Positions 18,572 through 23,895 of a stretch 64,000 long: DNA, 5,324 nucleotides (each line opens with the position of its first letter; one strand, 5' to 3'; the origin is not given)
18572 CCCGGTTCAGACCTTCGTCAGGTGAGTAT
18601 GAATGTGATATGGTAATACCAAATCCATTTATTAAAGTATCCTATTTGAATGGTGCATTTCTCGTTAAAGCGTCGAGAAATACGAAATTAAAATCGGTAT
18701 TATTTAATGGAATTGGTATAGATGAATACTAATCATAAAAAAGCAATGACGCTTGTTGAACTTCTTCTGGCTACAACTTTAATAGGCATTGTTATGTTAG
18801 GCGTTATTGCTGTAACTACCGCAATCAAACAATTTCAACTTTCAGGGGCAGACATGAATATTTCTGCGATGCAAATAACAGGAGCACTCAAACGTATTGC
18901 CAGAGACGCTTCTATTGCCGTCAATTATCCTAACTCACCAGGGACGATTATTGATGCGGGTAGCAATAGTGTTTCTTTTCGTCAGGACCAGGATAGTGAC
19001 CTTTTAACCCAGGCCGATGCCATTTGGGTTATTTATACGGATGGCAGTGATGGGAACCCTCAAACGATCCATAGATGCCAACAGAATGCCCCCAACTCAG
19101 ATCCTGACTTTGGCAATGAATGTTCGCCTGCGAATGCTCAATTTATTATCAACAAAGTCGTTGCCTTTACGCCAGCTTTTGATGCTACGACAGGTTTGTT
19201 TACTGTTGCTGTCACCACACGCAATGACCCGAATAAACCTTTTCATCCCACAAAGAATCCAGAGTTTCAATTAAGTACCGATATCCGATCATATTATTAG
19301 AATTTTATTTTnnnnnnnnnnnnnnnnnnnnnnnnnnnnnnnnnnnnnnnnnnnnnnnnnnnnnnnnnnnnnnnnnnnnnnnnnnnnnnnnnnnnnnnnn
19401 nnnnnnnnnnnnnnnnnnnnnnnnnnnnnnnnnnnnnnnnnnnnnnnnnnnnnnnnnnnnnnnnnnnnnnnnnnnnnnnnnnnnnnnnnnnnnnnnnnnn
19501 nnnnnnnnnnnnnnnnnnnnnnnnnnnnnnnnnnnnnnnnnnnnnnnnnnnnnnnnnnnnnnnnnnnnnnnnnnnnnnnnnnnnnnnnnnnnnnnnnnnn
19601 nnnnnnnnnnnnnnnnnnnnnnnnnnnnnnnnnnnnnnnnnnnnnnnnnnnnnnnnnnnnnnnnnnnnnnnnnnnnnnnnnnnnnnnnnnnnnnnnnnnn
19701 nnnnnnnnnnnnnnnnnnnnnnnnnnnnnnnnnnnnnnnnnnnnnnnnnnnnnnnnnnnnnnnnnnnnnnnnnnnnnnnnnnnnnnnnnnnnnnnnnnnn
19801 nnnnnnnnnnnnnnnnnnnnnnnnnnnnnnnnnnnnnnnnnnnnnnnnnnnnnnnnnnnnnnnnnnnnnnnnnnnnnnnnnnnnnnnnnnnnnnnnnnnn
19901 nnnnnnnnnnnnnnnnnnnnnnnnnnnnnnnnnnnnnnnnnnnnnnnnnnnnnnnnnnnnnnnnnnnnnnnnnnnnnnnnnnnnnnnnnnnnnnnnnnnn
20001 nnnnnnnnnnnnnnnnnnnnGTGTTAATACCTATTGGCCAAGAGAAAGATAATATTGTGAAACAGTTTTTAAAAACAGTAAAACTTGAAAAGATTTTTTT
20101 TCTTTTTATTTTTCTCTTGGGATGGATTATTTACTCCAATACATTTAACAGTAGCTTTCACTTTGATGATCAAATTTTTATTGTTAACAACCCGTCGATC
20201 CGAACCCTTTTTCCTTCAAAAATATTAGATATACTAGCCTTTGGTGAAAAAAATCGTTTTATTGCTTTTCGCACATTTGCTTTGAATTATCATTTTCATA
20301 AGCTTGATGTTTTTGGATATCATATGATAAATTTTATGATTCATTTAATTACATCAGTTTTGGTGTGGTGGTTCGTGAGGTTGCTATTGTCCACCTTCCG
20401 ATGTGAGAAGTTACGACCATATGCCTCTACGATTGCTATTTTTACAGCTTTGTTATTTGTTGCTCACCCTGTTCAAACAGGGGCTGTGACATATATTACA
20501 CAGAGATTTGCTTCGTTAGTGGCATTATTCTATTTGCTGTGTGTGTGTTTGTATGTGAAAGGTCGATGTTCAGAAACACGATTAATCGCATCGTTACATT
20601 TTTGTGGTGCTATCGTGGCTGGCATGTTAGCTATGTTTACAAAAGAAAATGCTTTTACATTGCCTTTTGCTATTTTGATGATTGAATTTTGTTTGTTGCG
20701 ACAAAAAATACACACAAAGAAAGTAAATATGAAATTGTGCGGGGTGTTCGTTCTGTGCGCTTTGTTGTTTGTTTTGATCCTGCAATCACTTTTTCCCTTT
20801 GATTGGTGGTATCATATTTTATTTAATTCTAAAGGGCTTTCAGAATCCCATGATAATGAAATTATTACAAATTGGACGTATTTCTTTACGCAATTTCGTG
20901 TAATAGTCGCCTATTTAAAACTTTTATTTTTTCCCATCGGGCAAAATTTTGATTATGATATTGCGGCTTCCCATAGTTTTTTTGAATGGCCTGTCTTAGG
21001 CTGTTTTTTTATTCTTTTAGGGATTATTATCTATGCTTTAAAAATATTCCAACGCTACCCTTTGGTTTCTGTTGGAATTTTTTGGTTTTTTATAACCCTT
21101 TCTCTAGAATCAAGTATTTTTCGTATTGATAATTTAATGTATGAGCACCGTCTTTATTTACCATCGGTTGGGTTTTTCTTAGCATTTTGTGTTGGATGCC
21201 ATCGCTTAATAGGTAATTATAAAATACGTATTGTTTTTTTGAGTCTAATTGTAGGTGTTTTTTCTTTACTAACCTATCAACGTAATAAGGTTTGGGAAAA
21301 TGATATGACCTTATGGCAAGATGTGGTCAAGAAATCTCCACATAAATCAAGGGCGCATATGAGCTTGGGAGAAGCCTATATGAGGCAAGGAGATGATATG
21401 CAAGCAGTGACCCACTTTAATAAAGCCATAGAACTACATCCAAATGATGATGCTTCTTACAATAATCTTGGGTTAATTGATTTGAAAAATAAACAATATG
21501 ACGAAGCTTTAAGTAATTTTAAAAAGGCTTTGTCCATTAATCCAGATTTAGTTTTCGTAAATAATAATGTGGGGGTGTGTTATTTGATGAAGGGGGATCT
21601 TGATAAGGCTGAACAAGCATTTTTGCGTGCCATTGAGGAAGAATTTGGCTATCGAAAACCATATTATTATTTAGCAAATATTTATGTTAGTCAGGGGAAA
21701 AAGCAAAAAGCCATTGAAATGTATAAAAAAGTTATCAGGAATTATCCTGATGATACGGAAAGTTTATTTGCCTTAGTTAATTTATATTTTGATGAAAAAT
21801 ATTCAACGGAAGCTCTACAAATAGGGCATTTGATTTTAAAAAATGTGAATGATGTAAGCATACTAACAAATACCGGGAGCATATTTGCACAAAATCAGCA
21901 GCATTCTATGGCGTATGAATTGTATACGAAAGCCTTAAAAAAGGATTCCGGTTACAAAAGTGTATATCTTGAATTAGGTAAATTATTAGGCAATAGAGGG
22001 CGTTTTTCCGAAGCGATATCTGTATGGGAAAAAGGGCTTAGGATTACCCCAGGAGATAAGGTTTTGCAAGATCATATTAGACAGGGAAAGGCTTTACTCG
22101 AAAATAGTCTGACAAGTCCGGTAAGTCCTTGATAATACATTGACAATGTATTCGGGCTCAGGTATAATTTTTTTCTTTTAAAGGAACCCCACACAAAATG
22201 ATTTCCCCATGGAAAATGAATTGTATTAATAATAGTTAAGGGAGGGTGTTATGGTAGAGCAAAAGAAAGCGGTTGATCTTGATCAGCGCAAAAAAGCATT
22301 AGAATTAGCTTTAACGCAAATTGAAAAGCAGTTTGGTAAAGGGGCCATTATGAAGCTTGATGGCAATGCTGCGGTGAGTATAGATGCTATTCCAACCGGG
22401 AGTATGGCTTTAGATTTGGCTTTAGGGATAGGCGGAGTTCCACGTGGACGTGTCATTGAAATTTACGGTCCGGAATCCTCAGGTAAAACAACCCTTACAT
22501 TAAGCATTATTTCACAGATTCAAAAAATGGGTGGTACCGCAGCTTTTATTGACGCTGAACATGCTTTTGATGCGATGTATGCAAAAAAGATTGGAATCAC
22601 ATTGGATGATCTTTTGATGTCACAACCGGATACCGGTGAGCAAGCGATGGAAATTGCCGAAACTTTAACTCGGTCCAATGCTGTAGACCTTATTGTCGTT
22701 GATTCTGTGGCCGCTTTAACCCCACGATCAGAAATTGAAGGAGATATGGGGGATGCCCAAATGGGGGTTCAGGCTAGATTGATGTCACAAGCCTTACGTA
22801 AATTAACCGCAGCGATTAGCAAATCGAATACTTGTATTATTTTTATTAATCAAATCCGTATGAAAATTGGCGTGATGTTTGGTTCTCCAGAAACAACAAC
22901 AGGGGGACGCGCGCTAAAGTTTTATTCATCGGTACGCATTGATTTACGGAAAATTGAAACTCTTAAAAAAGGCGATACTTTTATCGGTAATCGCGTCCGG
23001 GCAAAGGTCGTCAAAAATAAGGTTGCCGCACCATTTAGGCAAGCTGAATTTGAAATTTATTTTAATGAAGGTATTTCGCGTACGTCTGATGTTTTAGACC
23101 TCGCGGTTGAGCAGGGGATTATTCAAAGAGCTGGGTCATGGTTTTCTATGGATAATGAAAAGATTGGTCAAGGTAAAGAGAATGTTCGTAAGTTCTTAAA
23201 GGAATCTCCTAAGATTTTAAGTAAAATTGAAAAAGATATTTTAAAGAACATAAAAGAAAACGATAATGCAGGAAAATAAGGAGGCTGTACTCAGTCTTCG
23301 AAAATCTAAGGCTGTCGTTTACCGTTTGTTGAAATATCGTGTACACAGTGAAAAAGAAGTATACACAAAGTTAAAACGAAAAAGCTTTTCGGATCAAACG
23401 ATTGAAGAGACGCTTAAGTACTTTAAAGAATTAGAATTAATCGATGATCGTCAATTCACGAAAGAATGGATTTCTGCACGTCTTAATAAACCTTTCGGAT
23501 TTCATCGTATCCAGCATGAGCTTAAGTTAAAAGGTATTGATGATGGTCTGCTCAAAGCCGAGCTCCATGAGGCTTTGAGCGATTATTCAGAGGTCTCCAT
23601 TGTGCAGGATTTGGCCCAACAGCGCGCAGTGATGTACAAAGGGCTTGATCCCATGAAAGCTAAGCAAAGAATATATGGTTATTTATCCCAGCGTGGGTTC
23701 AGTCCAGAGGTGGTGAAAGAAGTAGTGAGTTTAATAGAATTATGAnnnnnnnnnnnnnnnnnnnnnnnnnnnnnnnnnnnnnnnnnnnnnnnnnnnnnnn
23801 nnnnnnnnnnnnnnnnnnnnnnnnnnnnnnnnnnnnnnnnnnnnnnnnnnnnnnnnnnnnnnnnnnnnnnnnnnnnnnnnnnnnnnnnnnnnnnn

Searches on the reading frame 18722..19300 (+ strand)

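Call 72: search_protein_families(library=pfam, proteins=[window:18722-19300:+], max_evalue=0.0001)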
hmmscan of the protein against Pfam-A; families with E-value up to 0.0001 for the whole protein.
window:18722-19300:+ (192 aa): 1 family
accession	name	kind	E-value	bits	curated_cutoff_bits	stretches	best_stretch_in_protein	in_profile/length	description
PF07963.17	N_methyl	-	2.8e-05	23.9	21.2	1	4-28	2-26/27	Prokaryotic N-terminal methylation motif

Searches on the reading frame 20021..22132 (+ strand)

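Call 73: search_protein_families(library=pfam, proteins=[window:20021-22132:+], max_evalue=0.0001)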
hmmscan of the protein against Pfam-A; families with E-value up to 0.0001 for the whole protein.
window:20021-22132:+ (703 aa): 19 families
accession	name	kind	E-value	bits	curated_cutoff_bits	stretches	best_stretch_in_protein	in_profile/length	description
PF00515.34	TPR_1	-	1.6e-40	135.7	27.8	3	444-476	2-34/34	Tetratricopeptide repeat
PF07719.23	TPR_2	-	4.6e-38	126.6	27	3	479-509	3-33/34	Tetratricopeptide repeat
PF13431.12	TPR_17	-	3.5e-28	95.9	24.4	1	466-497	2-33/34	Tetratricopeptide repeat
PF13414.12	TPR_11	-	9e-27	92.9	26.8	2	450-486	1-37/42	TPR repeat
PF13181.12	TPR_8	-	1e-26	91.2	25.7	1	479-509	3-33/34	Tetratricopeptide repeat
PF14559.12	TPR_19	-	1.3e-24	86.7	25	1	488-543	2-57/68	Tetratricopeptide repeat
PF13424.12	TPR_12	-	3.8e-24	85.1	30.1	3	444-506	4-74/77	Tetratricopeptide repeat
PF13428.12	TPR_14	-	5.3e-23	79.6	23.5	1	548-587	4-43/44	Tetratricopeptide repeat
PF13432.12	TPR_16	-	3.3e-21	75.8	32.7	1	449-509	3-63/65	Tetratricopeptide repeat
PF13174.12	TPR_6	-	2.9e-18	65.6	26.3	1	548-577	3-32/33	Tetratricopeptide repeat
PF13176.12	TPR_7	-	2e-15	55.9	27.9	0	551-573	5-27/36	Tetratricopeptide repeat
PF13374.12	TPR_10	-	1.7e-12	47.3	27.5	0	478-506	3-31/42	Tetratricopeptide repeat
PF23914.1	TPR_CcmH_CycH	-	2.8e-11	43.9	42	1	473-579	46-155/158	Cytochrome c-type biogenesis protein H TPR domain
PF24575.1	TPR_Slam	-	1.8e-09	38.4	35.2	0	552-598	54-100/104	Surface lipoprotein assembly modifier, N-terminal TPR repeats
PF12895.13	ANAPC3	-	1.2e-07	32.4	27.2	0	434-502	14-81/82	Anaphase-promoting complex, cyclosome, subunit 3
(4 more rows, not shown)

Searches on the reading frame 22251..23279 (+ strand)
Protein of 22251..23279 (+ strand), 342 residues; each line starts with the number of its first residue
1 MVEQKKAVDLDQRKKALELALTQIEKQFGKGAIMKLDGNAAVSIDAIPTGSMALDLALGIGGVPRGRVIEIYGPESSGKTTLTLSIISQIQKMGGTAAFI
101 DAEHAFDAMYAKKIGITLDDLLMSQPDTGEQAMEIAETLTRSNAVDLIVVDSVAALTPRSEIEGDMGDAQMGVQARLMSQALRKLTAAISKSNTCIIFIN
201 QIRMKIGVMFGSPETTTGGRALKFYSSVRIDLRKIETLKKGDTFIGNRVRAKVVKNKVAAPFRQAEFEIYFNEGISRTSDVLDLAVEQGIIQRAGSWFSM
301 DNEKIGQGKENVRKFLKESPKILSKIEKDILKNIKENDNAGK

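Call 73: search_protein_families(library=pfam, proteins=[window:22251-23279:+], max_evalue=0.0001)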
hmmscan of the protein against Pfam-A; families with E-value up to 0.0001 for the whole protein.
window:22251-23279:+ (342 aa): 7 families
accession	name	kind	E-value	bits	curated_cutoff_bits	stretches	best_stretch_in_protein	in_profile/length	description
PF00154.27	RecA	-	5.8e-136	452.5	27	1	15-276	1-262/262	recA bacterial DNA recombination protein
PF21096.2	RecA_C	-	2e-22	79.5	27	1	280-334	2-56/57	RecA C-terminal domain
PF08423.17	Rad51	-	6.1e-12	45.8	22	1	46-235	7-212/244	Rad51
PF13479.12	AAA_24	-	6.7e-07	29.8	27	1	67-157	3-77/195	AAA domain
PF06745.19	ATPase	-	3.4e-06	27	26.6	0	47-124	1-80/231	KaiC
PF01637.24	ATPase_2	-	4.3e-06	27.1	33.2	1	67-199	21-116/225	ATPase domain predominantly from Archaea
PF13481.12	AAA_25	-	6.2e-05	23.1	27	0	61-90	28-57/195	AAA domain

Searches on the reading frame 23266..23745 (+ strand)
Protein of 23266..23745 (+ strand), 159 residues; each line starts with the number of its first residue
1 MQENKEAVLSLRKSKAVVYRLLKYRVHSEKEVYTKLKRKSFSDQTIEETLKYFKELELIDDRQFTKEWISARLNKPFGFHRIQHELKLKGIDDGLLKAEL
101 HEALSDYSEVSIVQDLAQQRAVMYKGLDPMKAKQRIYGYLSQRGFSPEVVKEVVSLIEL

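Call 73: search_protein_families(library=pfam, proteins=[window:23266-23745:+], max_evalue=0.0001)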
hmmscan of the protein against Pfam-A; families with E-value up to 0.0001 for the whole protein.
window:23266-23745:+ (159 aa): 3 families
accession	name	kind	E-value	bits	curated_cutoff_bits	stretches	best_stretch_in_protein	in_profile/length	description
PF21982.2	RecX_HTH1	-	3.6e-14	52.9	26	1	17-52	4-39/40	RecX, first three-helix domain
PF02631.22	RecX_HTH2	-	1.5e-12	48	26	1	60-95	1-37/42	RecX, second three-helix domain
PF21981.2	RecX_HTH3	-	3.4e-10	40.4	26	1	112-154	6-48/48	RecX, third three-helix domain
